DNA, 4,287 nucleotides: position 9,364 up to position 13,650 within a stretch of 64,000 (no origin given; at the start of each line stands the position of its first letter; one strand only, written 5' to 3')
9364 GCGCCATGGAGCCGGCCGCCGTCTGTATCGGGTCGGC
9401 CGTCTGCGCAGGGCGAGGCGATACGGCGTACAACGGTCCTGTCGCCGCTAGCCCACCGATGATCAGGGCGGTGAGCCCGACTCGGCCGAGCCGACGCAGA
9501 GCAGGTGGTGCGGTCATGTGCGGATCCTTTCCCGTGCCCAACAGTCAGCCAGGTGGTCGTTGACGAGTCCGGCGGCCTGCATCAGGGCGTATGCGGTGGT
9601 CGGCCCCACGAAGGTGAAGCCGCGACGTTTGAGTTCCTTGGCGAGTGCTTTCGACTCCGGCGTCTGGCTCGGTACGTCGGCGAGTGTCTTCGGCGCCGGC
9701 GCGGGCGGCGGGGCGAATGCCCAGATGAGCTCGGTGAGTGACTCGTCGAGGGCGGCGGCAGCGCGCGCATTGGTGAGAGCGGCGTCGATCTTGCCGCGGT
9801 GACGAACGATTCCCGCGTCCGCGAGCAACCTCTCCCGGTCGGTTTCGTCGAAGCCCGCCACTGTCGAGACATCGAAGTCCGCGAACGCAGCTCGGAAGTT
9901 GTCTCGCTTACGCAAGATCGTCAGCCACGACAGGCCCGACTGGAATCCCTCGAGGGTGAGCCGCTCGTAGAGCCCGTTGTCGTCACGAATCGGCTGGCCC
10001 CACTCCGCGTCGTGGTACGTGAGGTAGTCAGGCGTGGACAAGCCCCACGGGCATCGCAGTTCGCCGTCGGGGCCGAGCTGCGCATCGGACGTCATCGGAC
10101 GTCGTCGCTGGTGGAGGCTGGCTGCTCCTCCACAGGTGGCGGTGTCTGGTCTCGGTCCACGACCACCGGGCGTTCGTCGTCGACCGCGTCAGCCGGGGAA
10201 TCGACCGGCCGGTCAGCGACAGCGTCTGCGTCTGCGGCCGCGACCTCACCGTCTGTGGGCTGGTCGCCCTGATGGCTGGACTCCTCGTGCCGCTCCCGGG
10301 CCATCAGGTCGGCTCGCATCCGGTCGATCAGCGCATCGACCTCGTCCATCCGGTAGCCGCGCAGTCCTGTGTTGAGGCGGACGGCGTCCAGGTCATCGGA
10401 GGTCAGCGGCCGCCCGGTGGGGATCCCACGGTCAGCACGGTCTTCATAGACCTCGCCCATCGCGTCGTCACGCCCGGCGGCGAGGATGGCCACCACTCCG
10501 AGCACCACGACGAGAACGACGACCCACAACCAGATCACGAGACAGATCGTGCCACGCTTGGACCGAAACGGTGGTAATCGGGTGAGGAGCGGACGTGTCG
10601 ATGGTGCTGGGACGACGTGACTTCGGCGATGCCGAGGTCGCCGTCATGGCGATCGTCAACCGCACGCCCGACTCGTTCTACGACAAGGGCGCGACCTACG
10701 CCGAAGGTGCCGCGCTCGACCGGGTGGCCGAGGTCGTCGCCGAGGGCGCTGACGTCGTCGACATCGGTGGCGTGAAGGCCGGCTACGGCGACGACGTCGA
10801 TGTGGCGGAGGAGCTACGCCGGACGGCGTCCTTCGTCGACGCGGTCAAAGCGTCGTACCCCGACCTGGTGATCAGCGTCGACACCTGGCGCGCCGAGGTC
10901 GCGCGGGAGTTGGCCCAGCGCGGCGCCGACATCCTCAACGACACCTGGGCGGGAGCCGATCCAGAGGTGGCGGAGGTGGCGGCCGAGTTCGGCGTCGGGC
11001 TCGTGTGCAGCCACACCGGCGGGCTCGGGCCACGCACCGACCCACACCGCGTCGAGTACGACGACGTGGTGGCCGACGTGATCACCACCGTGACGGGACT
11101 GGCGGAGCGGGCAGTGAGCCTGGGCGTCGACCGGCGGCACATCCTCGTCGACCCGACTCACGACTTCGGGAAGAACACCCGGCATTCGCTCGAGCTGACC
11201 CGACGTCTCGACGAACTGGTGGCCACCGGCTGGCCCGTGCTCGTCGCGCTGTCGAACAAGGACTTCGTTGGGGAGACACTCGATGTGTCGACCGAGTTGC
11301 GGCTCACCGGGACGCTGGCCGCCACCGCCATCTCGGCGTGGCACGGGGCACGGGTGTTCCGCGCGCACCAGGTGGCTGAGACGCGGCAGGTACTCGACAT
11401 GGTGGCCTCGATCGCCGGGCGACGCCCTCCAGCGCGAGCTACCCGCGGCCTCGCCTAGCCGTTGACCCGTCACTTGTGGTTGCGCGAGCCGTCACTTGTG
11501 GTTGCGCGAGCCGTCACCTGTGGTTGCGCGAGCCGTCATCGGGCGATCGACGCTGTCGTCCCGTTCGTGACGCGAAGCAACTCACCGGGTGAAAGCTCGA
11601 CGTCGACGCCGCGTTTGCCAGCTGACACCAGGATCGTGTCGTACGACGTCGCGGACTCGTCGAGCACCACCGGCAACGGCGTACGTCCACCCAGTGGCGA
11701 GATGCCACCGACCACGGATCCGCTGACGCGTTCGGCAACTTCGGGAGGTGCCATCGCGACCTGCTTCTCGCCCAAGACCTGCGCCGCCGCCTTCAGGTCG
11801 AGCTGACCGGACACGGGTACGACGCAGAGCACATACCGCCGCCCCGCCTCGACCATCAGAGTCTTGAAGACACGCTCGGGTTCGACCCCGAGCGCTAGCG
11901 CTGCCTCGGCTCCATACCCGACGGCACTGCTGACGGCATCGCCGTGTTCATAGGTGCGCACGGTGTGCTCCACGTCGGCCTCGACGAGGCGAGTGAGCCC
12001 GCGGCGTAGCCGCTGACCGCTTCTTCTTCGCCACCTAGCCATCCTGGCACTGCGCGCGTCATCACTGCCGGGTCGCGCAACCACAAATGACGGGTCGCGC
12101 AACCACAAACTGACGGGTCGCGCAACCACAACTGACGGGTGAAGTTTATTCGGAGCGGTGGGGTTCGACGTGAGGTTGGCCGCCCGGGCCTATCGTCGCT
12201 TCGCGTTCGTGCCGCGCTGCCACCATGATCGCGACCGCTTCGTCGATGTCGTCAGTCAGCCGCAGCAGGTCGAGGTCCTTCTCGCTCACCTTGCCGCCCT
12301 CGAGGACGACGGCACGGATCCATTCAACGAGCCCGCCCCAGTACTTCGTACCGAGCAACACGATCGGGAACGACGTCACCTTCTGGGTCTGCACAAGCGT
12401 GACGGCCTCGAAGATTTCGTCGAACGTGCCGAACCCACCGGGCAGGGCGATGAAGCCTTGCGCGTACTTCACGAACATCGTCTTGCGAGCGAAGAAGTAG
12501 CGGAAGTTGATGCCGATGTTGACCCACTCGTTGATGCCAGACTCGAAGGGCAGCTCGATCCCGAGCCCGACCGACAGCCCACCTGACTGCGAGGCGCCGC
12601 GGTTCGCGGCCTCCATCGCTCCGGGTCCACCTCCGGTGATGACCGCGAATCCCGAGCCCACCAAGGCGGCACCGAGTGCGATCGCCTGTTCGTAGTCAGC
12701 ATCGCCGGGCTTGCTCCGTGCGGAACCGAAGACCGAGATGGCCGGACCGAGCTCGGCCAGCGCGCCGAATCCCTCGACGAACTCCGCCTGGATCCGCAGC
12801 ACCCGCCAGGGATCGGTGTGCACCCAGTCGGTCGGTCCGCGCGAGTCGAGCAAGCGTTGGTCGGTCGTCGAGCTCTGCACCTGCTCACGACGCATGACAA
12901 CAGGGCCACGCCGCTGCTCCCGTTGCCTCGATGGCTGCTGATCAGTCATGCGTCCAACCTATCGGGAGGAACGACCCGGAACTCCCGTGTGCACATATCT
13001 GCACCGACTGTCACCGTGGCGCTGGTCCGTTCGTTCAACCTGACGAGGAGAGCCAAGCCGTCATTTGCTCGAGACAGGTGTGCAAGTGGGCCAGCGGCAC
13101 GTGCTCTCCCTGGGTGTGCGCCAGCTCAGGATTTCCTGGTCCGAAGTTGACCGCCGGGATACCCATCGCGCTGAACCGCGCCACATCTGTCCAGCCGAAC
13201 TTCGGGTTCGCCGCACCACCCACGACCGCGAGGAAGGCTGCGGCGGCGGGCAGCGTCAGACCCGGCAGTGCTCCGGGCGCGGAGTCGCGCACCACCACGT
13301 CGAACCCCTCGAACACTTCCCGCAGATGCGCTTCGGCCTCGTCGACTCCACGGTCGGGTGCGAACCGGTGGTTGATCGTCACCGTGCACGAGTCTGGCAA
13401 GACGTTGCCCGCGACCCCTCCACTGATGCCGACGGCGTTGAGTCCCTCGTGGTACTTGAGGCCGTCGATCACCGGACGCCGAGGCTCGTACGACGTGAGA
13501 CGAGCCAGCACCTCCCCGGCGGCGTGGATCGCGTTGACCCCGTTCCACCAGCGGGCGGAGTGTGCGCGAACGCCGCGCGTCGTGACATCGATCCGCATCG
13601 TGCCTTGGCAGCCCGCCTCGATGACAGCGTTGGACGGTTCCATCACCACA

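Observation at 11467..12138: ybaK is bracketed exactly by inverted arrays of a 22-nt tandem repeat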

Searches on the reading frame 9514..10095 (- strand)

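Call 8: search_protein_families(library=pfam, proteins=[window:9514-10095:-])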
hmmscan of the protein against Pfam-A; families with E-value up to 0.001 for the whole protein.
window:9514-10095:- (193 aa): 1 family
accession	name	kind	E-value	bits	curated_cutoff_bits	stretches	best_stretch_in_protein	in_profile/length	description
PF03352.18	Adenine_glyco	-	8.6e-68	228.1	25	1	17-187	1-176/177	Methyladenine glycosylase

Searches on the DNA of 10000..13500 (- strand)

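Call 33: search_rna_families(source=window, start=10000, end=13500, threshold=evalue, max_evalue=1)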
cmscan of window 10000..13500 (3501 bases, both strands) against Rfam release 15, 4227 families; matches with E-value up to 1: 0.
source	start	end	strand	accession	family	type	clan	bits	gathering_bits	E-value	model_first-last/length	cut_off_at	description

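Call 83: search_rna_families(sources=[L024, L036, L033, L034, L029, L039, L023], threshold=evalue, max_evalue=0.1)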
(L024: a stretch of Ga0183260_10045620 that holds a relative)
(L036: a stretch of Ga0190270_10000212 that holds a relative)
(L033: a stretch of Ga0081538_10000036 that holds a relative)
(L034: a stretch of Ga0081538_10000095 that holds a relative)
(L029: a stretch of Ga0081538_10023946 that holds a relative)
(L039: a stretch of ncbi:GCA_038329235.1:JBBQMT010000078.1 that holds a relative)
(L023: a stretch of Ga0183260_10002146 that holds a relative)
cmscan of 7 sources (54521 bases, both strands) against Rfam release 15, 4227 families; matches with E-value up to 0.1: 1.
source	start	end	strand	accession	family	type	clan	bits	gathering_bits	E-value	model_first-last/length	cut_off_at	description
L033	10508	10614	-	RF00504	Glycine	Cis-reg; riboswitch;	CL00125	63.3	32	7.6e-11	1-94/94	no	Glycine riboswitch aptamer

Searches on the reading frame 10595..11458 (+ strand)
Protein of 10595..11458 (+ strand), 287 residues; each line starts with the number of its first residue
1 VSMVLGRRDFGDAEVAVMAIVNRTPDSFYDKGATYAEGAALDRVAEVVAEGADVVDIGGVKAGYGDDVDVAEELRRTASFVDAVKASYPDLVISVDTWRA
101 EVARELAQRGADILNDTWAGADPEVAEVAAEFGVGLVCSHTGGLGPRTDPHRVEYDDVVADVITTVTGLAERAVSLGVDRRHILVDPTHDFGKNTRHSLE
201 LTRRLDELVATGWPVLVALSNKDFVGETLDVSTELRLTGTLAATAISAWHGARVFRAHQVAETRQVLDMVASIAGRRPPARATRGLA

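Call 8: search_protein_families(library=pfam, proteins=[window:10595-11458:+])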
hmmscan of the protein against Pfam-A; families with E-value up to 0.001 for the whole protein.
window:10595-11458:+ (287 aa): 1 family
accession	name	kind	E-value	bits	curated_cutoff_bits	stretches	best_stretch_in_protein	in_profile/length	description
PF00809.28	Pterin_bind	-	4.4e-63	213.6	25.5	1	18-258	1-244/244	Pterin binding enzyme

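Call 64: find_homologous_proteins(query=window:10595-11458:+)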
Query window:10595-11458:+ (287 aa): 8000 proteins with E <= 0.001 among 8000 candidates; the best 120 are listed.
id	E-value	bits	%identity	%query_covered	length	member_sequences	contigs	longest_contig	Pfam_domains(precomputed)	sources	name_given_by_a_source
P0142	2.9e-179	612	100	99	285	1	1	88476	PF00809.29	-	-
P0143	7.7e-169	578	94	99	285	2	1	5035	PF00809.29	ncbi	ncbi:MAG: dihydropteroate synthase [Nocardioidaceae bacterium]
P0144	6.9e-157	539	86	100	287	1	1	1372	PF00809.29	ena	-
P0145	2.0e-156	537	86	100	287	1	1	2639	PF00809.29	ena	-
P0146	3.5e-156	537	87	99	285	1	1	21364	PF00809.29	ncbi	-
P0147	2.2e-155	534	85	100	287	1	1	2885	PF00809.29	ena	-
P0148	5.2e-155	533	85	100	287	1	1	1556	PF00809.29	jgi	jgi:dihydropteroate synthase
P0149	6.6e-155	533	86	99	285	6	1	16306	PF00809.29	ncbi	ncbi:MAG: dihydropteroate synthase [Nocardioidaceae bacterium]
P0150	7.0e-155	532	85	99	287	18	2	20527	PF00809.29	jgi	jgi:dihydropteroate synthase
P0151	1.1e-154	532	86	99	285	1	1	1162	PF00809.29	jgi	jgi:dihydropteroate synthase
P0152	1.6e-153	528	85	99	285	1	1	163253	PF00809.29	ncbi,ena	-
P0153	3.5e-153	527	84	100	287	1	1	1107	PF00809.29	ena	-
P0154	3.8e-152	523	85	100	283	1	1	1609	PF00809.29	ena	-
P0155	3.1e-151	520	82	100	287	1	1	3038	PF00809.29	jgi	jgi:dihydropteroate synthase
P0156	1.9e-150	518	85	99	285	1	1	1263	PF00809.29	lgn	-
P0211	1.1e-141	489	79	100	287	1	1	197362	PF00809.29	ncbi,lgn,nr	ncbi:MAG: dihydropteroate synthase [Nocardioidaceae bacterium]|nr:dihydropteroate synthase [Nocardio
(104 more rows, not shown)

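Call 65: find_encoding_contigs(protein=P0211, flank=10000, max_places=3)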
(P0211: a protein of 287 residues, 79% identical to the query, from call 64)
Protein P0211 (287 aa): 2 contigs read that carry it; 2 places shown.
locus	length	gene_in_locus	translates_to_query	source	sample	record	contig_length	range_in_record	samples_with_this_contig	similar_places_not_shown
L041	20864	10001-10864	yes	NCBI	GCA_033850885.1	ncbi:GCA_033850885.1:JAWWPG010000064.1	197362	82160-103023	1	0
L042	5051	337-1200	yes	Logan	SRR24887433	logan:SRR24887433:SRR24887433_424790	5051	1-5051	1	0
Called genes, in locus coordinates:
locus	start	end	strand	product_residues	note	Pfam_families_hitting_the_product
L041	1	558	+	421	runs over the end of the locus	PF05239:PRC (weak), PF26205:SH3_actinomycetes, PF03448:MgtE_N, PF00571:CBS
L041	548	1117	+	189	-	PF06210:DUF1003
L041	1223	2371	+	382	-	PF01883:FeS_assembly_P, PF01656:CbiA, PF09140:MipZ (weak), PF10609:ParA, PF13614:AAA_31 (weak)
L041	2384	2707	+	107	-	PF02416:TatA_B_E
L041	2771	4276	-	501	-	PF13490:zf-HC2 (weak)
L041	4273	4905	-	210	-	PF04542:Sigma70_r2, PF08281:Sigma70_r4_2, PF04545:Sigma70_r4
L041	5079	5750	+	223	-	PF01596:Methyltransf_3, PF13847:Methyltransf_31, PF08241:Methyltransf_11 (weak), PF13578:Methyltransf_24, PF13649:Methyltransf_25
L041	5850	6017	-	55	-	PF11314:DUF3117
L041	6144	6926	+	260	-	PF07848:PaaX, PF20803:PaaX_M, PF08223:PaaX_C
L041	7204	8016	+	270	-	PF00378:ECH_1, PF16113:ECH_2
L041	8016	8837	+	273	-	PF03734:YkuD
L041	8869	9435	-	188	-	PF03352:Adenine_glyco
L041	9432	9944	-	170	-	-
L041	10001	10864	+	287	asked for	PF00809:Pterin_bind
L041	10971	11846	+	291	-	PF02535:Zip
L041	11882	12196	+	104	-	PF03965:Penicillinase_R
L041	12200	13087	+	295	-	PF01435:Peptidase_M48 (weak)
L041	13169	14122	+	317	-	PF02673:BacA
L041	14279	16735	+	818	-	PF17900:Peptidase_M1_N, PF01433:Peptidase_M1, PF11838:ERAP1_C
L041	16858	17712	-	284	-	PF18306:LDcluster4, PF03641:Lysine_decarbox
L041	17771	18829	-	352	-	PF04389:Peptidase_M28 (faint), PF01546:Peptidase_M20, PF07687:M20_dimer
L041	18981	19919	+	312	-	PF14789:THDPS_M, PF00132:Hexapep (faint), PF14602:Hexapep_2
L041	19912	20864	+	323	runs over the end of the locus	PF26571:VldE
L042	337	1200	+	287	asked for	PF00809:Pterin_bind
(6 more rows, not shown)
